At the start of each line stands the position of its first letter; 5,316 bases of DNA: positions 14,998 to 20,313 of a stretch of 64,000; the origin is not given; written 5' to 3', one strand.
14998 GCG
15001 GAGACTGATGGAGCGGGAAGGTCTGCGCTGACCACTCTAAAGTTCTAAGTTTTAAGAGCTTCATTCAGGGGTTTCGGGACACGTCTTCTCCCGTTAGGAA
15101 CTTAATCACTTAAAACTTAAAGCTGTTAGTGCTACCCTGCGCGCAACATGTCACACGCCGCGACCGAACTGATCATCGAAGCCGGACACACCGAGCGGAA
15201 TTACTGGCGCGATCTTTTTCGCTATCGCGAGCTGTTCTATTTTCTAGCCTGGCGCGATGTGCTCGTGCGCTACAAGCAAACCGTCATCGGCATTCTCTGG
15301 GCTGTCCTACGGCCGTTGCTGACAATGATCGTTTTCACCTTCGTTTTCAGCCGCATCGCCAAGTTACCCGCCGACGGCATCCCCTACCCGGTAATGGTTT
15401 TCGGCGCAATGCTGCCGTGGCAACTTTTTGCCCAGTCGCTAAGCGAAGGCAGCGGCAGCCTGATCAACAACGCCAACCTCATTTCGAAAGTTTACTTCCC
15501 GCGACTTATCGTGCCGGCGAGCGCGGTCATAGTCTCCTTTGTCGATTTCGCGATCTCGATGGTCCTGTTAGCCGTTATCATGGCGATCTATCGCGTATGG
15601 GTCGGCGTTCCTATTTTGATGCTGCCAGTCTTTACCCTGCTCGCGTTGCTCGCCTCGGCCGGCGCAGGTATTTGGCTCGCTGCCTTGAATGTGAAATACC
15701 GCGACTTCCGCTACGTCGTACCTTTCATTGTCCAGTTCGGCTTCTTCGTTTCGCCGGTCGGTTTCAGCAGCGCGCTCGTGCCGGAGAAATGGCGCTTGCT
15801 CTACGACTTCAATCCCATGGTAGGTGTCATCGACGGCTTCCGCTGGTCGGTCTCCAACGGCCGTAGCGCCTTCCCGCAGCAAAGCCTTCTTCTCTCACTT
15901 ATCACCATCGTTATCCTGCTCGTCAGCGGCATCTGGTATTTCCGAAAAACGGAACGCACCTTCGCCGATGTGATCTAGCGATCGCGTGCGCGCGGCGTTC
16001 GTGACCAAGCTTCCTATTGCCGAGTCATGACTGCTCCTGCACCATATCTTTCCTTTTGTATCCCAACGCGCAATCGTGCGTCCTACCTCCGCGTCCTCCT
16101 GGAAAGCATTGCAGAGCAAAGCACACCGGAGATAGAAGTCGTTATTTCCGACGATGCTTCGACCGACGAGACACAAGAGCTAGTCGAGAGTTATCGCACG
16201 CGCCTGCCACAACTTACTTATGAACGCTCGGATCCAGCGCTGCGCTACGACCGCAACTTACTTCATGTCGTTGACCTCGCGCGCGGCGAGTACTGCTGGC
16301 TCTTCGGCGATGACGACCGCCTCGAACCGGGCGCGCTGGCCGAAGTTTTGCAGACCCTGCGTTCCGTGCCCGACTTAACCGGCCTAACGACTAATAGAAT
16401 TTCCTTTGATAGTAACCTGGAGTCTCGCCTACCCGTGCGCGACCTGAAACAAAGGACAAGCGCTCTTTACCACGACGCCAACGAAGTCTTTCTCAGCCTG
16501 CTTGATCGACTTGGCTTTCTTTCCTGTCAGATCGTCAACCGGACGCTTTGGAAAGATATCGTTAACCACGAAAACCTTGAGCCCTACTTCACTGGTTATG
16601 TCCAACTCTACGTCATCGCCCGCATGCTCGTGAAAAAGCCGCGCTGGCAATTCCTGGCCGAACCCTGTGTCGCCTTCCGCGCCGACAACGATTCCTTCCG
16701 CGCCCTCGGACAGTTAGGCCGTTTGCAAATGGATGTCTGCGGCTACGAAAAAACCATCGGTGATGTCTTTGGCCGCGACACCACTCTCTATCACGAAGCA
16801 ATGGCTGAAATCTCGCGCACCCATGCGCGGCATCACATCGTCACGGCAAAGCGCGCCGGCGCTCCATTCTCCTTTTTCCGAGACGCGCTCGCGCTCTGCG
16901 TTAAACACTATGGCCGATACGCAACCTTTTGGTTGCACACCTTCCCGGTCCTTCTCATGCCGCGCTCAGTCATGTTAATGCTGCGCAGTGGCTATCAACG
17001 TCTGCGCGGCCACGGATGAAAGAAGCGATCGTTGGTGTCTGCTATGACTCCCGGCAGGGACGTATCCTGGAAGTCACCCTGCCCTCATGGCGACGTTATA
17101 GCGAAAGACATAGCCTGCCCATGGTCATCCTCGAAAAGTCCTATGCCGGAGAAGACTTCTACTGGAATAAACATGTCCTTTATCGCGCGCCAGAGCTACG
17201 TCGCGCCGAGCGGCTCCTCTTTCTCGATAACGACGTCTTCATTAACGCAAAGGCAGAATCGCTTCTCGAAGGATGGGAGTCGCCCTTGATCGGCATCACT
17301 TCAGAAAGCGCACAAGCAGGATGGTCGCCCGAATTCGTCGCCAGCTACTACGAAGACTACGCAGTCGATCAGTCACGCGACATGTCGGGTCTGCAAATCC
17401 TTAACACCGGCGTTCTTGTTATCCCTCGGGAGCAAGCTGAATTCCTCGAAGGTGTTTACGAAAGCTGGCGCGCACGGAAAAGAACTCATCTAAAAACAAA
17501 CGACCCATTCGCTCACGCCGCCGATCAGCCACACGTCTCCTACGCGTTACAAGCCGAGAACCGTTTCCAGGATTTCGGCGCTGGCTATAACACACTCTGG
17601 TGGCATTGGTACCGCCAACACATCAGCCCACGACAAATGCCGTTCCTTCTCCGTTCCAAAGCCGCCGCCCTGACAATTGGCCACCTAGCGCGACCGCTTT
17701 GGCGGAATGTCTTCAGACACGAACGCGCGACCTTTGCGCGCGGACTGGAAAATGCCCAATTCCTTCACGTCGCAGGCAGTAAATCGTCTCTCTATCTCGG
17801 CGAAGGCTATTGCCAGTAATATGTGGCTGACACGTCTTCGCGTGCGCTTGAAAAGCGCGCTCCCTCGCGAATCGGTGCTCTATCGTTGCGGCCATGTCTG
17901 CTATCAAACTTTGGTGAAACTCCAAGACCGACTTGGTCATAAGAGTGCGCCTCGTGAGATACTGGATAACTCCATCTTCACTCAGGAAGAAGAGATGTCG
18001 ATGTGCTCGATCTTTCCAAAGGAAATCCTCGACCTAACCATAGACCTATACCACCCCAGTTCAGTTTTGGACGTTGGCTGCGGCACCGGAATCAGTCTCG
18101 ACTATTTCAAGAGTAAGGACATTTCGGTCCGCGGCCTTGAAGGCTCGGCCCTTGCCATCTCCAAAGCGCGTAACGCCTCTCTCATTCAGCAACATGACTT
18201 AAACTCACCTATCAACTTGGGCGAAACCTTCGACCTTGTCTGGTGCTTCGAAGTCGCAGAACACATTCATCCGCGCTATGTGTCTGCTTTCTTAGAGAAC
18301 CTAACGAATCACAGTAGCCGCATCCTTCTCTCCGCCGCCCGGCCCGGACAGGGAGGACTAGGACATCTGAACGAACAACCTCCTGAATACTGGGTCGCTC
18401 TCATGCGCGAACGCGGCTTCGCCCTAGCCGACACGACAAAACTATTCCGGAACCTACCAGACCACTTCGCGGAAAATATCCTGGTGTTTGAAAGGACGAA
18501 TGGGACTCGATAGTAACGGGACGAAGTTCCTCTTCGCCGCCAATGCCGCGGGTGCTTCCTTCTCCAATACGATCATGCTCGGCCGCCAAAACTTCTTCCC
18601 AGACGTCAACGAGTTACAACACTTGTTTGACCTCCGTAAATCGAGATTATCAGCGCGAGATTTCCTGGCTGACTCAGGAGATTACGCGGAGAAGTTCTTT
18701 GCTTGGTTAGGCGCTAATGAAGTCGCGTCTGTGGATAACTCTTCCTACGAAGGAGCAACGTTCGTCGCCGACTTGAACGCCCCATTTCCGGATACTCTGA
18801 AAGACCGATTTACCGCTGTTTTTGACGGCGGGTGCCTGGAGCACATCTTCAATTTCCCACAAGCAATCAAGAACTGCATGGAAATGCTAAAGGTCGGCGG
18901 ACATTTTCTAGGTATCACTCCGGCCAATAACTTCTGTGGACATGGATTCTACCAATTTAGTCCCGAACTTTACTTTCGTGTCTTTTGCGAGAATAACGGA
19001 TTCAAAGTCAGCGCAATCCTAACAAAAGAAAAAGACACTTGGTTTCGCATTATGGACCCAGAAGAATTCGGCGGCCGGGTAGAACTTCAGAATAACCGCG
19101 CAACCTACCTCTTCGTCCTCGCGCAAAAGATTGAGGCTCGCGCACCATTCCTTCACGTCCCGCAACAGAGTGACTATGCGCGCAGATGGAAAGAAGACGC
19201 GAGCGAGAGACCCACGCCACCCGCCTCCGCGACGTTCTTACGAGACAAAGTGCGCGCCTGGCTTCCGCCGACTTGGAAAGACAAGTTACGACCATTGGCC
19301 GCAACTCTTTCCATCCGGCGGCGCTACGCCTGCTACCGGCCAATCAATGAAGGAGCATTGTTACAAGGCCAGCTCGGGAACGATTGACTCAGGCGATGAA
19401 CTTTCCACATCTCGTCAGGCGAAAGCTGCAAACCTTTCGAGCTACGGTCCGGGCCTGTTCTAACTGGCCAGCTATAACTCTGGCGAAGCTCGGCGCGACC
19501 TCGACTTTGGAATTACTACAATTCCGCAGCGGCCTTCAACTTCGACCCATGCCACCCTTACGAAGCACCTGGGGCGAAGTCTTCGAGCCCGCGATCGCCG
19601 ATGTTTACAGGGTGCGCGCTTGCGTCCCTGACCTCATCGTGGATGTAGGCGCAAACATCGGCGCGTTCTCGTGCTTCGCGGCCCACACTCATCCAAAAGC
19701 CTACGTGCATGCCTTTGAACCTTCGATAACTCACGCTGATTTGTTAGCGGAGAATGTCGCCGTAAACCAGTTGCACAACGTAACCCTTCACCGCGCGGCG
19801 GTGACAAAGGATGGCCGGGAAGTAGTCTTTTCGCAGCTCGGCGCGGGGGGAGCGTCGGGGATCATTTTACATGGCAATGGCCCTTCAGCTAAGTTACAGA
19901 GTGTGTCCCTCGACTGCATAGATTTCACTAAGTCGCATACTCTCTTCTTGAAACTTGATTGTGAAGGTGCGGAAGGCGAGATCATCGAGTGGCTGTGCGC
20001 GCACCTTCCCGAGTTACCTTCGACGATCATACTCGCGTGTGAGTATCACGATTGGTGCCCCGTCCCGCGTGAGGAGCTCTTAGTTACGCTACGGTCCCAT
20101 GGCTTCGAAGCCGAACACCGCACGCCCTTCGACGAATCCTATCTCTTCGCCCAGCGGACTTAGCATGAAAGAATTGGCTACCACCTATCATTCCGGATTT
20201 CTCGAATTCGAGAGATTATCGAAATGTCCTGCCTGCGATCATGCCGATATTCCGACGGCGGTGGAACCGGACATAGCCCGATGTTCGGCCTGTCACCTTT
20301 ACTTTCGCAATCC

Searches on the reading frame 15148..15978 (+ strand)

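Call 7: search_protein_families(library=pfam, proteins=[window:15148-15978:+], max_evalue=0.001)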
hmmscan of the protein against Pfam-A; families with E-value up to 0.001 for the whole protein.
window:15148-15978:+ (276 aa): 1 family
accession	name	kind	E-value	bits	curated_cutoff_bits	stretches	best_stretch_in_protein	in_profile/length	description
PF01061.29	ABC2_membrane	-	1.5e-21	77.4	26.9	1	29-234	2-209/211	ABC-2 type transporter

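Call 45: search_protein_families(library=ncbifam, proteins=[window:15148-15978:+], max_evalue=1)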
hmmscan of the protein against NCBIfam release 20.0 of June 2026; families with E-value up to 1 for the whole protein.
window:15148-15978:+ (276 aa): 5 families
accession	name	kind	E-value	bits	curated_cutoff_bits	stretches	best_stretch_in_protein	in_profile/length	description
NF050109.1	galactan_ABC_perm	equivalog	1.1e-14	54.6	380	1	22-214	16-206/272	galactan export ABC transporter permease subunit Wzm/RfbD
NF050053.1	CapPschTportKpsM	equivalog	3.1e-09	37.2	300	1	32-267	7-249/257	capsule polysaccharide transporter KpsM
TIGR01247.1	drrB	subfamily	0.0038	16.9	223.05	1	40-261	7-233/236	daunorubicin resistance ABC transporter membrane protein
NF011648.0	PRK15066.1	subfamily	0.0052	16.4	225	1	127-265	106-249/257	ABC transporter permease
TIGR03375.1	type_I_sec_LssB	subfamily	0.19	9.9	693.1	1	124-169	262-307/696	type I secretion system permease/ATPase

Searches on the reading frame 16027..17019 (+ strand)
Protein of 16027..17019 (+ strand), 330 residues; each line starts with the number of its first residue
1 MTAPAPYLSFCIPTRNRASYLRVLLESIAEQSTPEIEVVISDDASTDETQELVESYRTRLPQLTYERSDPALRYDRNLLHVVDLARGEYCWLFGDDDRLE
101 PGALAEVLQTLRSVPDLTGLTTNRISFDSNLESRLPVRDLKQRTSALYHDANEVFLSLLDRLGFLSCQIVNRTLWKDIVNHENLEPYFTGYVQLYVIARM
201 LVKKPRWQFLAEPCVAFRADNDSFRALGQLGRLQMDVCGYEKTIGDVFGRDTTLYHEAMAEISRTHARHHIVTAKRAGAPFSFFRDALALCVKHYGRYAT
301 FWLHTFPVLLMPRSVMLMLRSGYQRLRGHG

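Call 7: search_protein_families(library=pfam, proteins=[window:16027-17019:+], max_evalue=0.001)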
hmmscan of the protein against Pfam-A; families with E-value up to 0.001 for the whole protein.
window:16027-17019:+ (330 aa): 2 families
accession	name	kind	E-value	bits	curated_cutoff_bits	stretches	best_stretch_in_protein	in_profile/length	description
PF00535.33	Glycos_transf_2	-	1.2e-22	81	23.3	1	9-133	1-126/168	Glycosyl transferase family 2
PF13641.12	Glyco_tranf_2_3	-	6.7e-09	36.5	27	1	8-178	3-174/230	Glycosyltransferase like family 2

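Call 45: search_protein_families(library=ncbifam, proteins=[window:16027-17019:+], max_evalue=1)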
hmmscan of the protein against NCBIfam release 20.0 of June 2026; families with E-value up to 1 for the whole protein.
window:16027-17019:+ (330 aa): 19 families
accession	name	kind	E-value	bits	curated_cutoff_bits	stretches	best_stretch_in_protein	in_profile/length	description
TIGR04440.1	glyco_TIGR04440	domain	5.5e-14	52.4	70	1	8-194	2-194/215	TIGR00180 family glycosyltransferase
NF050050.1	ProtGlycPglI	equivalog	1.2e-13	51.1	500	1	6-111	2-108/306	GalNAc(5)-diNAcBac-PP-undecaprenol beta-1,3-glucosyltransferase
NF041875.1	EPS_EpsD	equivalog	5.8e-11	42.4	370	1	8-115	1-108/325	exopolysaccharide biosynthesis glycosyltransferase EpsD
NF007482.0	PRK10073.1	equivalog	3.2e-10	39.5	423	1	4-108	4-107/334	glycosyltransferase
NF047683.1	TeichurnBiosyTuaG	equivalog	4.7e-07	29.7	400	1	1-111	1-111/252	teichuronic acid biosynthesis protein TuaG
TIGR03937.1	PgaC_IcaA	equivalog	1.4e-06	27.6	422.3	1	5-125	44-165/407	poly-beta-1,6-N-acetyl-D-glucosamine synthase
NF053739.1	GlytfEpsEBac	equivalog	3.7e-06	26.1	450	1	16-130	11-126/265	glycosyltransferase EpsE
TIGR04283.1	glyco_like_mftF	equivalog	5.9e-06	26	182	1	8-111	1-97/221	TIGR04283 family arsenosugar biosynthesis glycosyltransferase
NF038302.1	EPS_HpsE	equivalog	1e-05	24.7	300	1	8-104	3-104/307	hormogonium polysaccharide biosynthesis glycosyltransferase HpsE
NF045692.1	OglycostaseCruG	equivalog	4.8e-05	22.5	600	1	9-70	44-105/386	2'-O-glycosyltransferase CruG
TIGR03965.1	mycofact_glyco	equivalog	8.2e-05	21.6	280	1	7-58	75-127/467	mycofactocin biosynthesis glycosyltransferase MftF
TIGR03111.1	glyc2_xrt_Gpos1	hypoth_equivalog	0.00015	20.7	363.95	1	5-125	48-170/439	TIGR03111 family XrtG-associated glycosyltransferase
NF038299.1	EPS_HpsN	equivalog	0.00016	20.7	425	1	7-118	2-113/317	hormogonium polysaccharide biosynthesis glycosyltransferase HpsN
TIGR03469.1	HpnB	hypoth_equivalog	0.00018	20.7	379.25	1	6-56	44-95/386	hopene-associated glycosyltransferase HpnB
NF050113.1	gal_furan_GlfT1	equivalog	0.00047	19.6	330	1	12-118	5-108/290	galactofuranosyltransferase GlfT1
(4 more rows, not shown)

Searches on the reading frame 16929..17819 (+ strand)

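Call 7: search_protein_families(library=pfam, proteins=[window:16929-17819:+], max_evalue=0.001)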
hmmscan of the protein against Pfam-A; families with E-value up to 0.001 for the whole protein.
window:16929-17819:+ (296 aa): 0 families

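Call 45: search_protein_families(library=ncbifam, proteins=[window:16929-17819:+], max_evalue=1)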
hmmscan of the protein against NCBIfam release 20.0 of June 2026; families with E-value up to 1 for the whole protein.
window:16929-17819:+ (296 aa): 1 family
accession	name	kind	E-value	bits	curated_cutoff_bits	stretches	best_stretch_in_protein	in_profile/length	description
NF041831.1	NO_HK_NahK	exception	0.11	10.4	1500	1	92-139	734-781/854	hybrid sensor histidine kinase/response regulator NahK/ErcS'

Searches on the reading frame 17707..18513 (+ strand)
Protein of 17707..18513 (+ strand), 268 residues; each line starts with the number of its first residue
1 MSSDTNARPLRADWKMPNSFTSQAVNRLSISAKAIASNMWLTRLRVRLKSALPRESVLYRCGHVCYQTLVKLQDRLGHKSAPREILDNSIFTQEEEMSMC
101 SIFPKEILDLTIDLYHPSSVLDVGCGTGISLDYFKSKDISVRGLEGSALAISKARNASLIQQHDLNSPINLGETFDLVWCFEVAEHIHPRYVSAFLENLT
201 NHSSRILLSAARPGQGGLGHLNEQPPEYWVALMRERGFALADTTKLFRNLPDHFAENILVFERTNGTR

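Call 7: search_protein_families(library=pfam, proteins=[window:17707-18513:+], max_evalue=0.001)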
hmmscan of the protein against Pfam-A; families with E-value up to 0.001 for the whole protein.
window:17707-18513:+ (268 aa): 5 families
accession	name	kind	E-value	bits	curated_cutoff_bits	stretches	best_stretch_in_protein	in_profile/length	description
PF13489.12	Methyltransf_23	-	2.9e-11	43.8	27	1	116-202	22-107/164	Methyltransferase domain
PF08242.18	Methyltransf_12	-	2.3e-09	38.3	30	1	121-202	1-91/98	Methyltransferase domain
PF13649.12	Methyltransf_25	-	7e-09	36.7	27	1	120-200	1-90/97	Methyltransferase domain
PF08241.18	Methyltransf_11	-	4.4e-08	34.1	21.2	1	121-197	1-81/95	Methyltransferase domain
PF07021.18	MetW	-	2.4e-05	24.5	21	1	117-165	14-64/193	Methionine biosynthesis protein MetW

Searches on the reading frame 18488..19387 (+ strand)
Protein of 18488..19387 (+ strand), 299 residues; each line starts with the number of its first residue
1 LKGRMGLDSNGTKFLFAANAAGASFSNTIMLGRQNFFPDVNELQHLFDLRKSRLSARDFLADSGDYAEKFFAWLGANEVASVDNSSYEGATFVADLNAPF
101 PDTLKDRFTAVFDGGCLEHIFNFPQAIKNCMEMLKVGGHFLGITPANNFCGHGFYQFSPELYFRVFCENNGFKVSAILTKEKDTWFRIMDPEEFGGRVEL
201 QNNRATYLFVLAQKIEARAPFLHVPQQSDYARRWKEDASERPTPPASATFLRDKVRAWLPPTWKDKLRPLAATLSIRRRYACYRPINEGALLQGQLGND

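Call 7: search_protein_families(library=pfam, proteins=[window:18488-19387:+], max_evalue=0.001)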
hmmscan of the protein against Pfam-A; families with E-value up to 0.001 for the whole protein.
window:18488-19387:+ (299 aa): 0 families

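Call 45: search_protein_families(library=ncbifam, proteins=[window:18488-19387:+], max_evalue=1)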
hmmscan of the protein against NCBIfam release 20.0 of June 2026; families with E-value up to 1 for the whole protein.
window:18488-19387:+ (299 aa): 1 family
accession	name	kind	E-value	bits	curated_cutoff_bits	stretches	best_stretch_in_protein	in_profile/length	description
TIGR01983.1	UbiG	equivalog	0.2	10.9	102.95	1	102-141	111-150/228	bifunctional 2-polyprenyl-6-hydroxyphenol methylase/3-demethylubiquinol 3-O-methyltransferase UbiG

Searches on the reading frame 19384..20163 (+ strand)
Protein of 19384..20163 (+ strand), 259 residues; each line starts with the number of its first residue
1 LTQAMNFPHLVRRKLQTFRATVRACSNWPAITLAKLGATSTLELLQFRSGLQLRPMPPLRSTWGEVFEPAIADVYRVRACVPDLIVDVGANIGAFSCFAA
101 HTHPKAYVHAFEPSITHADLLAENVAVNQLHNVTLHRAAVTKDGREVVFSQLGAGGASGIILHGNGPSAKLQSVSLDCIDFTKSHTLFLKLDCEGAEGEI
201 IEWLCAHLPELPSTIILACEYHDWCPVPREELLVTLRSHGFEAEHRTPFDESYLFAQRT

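Call 7: search_protein_families(library=pfam, proteins=[window:19384-20163:+], max_evalue=0.001)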
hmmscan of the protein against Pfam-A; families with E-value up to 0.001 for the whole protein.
window:19384-20163:+ (259 aa): 1 family
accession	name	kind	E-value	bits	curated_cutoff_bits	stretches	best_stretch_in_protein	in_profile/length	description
PF05050.19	Methyltransf_21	-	4.6e-08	33.8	22.7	1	87-211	1-143/173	Methyltransferase FkbM domain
